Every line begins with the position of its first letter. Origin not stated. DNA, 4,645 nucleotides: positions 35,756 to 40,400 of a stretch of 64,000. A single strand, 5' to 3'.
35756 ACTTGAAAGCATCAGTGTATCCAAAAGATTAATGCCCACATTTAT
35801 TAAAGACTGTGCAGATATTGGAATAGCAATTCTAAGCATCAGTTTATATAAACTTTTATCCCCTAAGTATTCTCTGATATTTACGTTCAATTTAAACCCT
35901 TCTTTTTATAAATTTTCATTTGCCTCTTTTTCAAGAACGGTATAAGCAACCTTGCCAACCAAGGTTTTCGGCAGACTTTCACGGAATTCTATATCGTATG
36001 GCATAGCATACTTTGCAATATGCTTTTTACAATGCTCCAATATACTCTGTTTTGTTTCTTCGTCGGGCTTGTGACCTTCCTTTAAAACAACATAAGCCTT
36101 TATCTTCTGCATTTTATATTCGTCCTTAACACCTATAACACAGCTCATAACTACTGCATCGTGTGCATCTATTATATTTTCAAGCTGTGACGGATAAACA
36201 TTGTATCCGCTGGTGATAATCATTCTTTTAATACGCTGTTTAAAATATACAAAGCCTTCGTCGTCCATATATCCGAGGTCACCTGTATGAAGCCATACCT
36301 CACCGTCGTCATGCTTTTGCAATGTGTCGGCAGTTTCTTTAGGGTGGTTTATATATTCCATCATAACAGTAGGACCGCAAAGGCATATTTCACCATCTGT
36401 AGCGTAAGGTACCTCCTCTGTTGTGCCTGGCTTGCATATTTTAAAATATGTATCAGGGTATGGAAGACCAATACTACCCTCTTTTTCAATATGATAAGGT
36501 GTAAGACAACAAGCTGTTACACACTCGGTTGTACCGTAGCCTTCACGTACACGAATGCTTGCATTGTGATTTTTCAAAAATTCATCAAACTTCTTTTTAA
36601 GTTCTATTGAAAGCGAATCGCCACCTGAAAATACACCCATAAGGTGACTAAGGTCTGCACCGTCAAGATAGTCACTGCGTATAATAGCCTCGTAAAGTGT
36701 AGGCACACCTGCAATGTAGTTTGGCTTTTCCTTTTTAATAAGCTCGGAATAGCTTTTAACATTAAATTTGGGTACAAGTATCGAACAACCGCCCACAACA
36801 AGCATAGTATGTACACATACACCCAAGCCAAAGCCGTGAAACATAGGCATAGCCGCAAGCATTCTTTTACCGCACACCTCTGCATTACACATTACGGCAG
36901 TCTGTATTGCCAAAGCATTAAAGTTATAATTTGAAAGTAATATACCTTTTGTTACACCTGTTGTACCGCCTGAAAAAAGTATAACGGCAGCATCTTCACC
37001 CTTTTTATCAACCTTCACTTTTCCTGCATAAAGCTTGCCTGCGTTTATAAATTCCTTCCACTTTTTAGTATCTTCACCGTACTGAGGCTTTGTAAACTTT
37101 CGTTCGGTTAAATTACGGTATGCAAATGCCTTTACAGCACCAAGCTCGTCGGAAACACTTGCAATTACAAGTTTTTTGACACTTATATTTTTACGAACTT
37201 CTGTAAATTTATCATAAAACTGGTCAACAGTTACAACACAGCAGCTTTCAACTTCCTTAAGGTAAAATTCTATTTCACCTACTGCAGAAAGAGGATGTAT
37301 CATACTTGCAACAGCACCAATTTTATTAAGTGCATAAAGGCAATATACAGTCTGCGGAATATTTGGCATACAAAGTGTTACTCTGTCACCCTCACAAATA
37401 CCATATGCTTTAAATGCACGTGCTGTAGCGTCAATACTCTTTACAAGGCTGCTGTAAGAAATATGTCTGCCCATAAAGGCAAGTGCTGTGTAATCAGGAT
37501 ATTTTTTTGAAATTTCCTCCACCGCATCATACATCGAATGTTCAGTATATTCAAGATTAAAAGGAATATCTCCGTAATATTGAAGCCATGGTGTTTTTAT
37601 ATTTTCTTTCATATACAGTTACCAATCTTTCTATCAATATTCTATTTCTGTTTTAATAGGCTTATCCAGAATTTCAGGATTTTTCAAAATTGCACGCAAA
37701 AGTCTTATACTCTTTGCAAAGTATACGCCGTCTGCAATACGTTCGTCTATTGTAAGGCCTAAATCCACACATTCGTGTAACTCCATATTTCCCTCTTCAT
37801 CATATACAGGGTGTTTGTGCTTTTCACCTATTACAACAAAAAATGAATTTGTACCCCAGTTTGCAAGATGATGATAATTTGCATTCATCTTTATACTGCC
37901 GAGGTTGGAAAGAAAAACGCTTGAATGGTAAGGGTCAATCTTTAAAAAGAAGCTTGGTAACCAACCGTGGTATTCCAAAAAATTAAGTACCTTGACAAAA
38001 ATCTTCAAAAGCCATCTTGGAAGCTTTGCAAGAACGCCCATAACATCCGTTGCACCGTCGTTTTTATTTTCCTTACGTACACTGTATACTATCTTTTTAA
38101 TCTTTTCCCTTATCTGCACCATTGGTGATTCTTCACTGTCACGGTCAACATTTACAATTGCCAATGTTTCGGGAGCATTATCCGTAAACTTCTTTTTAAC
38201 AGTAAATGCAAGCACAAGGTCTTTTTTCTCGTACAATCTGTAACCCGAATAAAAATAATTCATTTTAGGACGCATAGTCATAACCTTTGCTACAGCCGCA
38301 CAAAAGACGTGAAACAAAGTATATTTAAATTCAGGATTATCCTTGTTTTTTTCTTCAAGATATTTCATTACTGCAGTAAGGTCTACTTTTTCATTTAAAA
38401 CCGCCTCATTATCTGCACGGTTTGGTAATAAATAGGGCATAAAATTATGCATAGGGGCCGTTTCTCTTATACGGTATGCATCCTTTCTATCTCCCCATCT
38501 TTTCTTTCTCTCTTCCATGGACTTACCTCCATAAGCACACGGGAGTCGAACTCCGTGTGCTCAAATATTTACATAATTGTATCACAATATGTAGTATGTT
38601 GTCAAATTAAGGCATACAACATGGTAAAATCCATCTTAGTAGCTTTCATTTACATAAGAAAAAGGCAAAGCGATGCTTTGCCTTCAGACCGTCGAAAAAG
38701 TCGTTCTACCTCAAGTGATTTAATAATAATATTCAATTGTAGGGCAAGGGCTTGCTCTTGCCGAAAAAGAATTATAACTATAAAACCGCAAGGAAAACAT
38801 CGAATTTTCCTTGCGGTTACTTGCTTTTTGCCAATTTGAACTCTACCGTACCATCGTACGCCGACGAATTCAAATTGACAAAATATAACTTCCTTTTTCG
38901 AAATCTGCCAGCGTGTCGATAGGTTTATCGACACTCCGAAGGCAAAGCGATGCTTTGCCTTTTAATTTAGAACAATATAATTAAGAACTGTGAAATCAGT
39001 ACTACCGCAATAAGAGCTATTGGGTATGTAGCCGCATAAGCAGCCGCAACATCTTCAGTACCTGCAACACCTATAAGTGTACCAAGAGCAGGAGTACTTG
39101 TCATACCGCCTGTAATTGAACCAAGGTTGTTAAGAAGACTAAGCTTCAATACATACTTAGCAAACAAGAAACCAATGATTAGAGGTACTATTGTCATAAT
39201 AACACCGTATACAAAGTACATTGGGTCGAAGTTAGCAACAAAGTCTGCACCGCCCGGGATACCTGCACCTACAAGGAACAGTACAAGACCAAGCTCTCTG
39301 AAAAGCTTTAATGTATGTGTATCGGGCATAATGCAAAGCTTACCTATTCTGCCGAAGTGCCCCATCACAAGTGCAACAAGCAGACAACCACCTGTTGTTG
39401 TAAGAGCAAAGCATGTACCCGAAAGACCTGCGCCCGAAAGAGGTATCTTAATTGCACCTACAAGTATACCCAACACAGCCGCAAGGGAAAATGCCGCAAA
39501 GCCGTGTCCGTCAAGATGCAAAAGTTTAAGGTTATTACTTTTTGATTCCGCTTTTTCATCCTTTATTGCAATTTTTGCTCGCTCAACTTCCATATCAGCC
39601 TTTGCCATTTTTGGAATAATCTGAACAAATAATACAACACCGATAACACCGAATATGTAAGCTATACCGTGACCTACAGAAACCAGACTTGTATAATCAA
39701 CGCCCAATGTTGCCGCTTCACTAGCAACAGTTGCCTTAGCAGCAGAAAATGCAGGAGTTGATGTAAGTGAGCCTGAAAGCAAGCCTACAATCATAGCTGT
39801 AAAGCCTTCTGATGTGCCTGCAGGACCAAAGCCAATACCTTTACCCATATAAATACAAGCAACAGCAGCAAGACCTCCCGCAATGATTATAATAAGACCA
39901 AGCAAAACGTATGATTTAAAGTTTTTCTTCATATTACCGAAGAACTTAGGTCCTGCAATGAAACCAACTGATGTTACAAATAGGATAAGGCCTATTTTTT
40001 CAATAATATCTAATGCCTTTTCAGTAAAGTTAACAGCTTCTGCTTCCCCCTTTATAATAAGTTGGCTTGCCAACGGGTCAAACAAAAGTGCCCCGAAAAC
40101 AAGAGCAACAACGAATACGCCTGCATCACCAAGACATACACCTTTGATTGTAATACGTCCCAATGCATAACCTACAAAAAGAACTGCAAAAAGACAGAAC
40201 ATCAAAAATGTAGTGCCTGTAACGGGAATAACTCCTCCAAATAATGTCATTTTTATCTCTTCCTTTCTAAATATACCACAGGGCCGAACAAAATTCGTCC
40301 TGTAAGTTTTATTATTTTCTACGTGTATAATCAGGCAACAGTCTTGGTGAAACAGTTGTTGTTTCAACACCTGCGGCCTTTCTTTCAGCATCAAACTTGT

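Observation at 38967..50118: Hdr/Flx-type flavin-FeS module fused in one gene string to an FrdAB-like pair, an AAE (SucE/AspT-family) permease and ldh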

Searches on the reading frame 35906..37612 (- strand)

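Call 8: search_protein_families(library=pfam, proteins=[window:35906-37612:-], max_evalue=0.00001)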
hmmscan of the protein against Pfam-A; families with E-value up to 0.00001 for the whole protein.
window:35906-37612:- (568 aa): 2 families
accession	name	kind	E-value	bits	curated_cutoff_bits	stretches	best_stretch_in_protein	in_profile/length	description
PF00501.34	AMP-binding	-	2.5e-71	240.9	29.9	1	32-420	2-383/384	AMP-binding enzyme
PF13193.12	AMP-binding_C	-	6.4e-18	65.9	24.5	1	477-554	2-76/76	AMP-binding enzyme C-terminal domain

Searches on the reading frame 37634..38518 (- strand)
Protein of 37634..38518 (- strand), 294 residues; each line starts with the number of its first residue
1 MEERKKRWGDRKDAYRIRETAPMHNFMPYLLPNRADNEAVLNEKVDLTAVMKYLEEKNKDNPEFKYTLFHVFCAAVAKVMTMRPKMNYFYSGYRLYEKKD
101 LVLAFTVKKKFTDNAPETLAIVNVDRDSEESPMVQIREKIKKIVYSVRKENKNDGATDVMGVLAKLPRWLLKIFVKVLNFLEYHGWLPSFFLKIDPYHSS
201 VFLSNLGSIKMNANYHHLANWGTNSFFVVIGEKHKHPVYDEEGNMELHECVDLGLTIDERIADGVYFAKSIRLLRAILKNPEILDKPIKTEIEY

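Call 8: search_protein_families(library=pfam, proteins=[window:37634-38518:-], max_evalue=0.00001)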
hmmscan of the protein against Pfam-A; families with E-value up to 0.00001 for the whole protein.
window:37634-38518:- (294 aa): 1 family
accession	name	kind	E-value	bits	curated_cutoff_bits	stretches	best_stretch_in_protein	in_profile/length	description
PF00198.28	2-oxoacid_dh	-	3.1e-12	46.9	23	0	201-282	150-228/232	2-oxoacid dehydrogenases acyltransferase (catalytic domain)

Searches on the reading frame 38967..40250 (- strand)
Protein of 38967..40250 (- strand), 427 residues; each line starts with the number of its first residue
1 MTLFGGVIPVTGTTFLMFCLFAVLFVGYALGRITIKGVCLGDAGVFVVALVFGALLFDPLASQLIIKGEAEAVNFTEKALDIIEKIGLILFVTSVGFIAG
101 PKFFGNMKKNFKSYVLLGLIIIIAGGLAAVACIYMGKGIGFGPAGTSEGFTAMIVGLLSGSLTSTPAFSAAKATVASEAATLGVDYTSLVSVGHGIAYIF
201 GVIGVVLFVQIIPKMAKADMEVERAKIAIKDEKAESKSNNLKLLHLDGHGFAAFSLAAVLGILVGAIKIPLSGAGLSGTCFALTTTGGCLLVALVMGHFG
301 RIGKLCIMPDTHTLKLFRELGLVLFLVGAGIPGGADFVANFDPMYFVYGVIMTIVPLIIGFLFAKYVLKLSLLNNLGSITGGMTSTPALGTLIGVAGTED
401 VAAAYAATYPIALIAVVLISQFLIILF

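Call 8: search_protein_families(library=pfam, proteins=[window:38967-40250:-], max_evalue=0.00001)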
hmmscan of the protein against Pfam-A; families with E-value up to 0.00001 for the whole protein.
window:38967-40250:- (427 aa): 1 family
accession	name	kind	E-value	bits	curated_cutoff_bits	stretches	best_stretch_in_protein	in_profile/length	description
PF06826.17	Asp-Al_Ex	-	7e-53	179.3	27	2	254-424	2-166/167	Predicted Permease Membrane Region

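Call 68: search_protein_families(library=ncbifam, proteins=[window:38967-40250:-], max_evalue=0.01)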
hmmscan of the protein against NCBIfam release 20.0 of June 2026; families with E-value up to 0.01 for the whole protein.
window:38967-40250:- (427 aa): 4 families
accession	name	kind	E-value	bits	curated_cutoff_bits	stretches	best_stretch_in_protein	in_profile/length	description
NF003007.0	PRK03818.1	equivalog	4.5e-43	147.6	449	2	257-427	377-549/553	putative transporter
TIGR01625.1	YidE_YbjL_dupl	subfamily_domain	6.8e-35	120.1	71.95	2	259-411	2-154/154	AspT/YidE/YbjL antiporter duplication domain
TIGR03802.1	Asp_Ala_antiprt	equivalog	3e-33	115.3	546.95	2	253-426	390-561/562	aspartate-alanine antiporter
NF003440.0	PRK04972.1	equivalog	4.3e-31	108.3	645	2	18-230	15-199/561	aspartate:alanine antiporter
